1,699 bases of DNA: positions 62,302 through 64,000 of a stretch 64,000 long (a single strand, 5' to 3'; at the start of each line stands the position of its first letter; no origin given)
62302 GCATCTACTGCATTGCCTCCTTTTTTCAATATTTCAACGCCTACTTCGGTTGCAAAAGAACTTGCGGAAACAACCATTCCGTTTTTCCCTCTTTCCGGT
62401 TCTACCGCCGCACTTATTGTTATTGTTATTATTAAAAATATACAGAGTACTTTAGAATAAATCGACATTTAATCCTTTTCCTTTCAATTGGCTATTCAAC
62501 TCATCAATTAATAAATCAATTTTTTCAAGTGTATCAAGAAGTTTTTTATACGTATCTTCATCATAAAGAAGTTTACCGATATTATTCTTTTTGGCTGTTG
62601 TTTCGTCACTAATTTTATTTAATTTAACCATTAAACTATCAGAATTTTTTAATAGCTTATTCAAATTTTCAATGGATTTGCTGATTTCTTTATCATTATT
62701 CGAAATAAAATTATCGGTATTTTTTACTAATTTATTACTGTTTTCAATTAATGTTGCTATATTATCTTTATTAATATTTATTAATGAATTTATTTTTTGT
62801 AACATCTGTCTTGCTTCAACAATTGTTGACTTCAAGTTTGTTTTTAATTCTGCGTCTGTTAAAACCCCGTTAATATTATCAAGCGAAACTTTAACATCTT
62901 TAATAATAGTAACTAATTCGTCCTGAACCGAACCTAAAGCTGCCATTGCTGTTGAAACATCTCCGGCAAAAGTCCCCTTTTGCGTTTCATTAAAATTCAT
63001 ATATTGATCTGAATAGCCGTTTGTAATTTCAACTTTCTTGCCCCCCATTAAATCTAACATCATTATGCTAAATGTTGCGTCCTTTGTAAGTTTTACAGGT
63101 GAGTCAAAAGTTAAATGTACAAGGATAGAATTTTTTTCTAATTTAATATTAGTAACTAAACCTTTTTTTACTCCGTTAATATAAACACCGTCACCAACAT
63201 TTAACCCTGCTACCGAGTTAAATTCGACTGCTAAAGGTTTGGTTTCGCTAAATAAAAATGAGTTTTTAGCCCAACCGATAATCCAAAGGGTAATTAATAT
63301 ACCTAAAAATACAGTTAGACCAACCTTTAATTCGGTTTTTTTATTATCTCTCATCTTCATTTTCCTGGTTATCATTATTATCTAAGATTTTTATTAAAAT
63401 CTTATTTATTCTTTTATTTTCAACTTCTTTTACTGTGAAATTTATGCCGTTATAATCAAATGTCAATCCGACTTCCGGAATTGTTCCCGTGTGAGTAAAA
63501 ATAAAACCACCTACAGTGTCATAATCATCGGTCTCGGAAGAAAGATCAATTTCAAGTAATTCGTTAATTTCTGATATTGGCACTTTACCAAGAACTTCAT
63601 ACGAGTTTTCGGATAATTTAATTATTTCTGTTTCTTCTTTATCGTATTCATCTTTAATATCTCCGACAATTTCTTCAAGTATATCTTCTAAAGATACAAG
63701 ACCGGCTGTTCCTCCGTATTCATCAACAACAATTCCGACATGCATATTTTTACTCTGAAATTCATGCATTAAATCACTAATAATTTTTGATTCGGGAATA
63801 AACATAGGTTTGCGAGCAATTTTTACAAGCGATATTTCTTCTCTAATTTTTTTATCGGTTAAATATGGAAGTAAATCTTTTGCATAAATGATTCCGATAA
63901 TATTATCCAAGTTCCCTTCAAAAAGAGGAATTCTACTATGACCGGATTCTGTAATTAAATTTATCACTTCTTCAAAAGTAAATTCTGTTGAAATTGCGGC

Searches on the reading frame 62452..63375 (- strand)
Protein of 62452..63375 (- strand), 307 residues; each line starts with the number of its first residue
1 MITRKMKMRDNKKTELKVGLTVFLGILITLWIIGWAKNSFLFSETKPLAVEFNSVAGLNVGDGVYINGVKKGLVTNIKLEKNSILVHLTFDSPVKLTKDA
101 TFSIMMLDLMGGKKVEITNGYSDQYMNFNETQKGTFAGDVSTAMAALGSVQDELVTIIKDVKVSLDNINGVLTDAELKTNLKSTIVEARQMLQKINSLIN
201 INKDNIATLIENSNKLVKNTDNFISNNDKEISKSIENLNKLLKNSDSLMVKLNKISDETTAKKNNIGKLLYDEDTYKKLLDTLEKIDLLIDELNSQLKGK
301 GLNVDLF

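Call 33: search_protein_families(library=pfam, proteins=[window:62452-63375:-], max_evalue=0.01)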
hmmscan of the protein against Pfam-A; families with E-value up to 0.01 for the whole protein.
window:62452-63375:- (307 aa): 2 families
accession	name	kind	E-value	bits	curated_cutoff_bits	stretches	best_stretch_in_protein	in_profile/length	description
PF02470.25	MlaD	-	6.4e-13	49.2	25.1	1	45-120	2-81/81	MlaD protein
PF05010.19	TACC_C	-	0.0067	16.6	29.9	1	167-281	12-127/201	Transforming acidic coiled-coil-containing protein (TACC), C-terminal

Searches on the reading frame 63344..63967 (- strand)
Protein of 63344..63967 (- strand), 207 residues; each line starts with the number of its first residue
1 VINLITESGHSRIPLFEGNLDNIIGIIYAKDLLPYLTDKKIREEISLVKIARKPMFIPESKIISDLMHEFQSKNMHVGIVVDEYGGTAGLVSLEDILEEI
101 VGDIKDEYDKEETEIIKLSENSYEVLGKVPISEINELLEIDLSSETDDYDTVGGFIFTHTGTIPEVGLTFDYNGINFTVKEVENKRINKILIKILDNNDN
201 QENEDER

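Call 33: search_protein_families(library=pfam, proteins=[window:63344-63967:-], max_evalue=0.01)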
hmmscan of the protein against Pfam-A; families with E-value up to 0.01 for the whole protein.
window:63344-63967:- (207 aa): 2 families
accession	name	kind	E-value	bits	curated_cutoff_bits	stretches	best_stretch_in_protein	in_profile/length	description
PF03471.22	CorC_HlyC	-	1.4e-23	83.1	27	1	117-194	2-79/81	Transporter associated domain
PF00571.33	CBS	-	6.9e-12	46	24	1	51-101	6-56/57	CBS domain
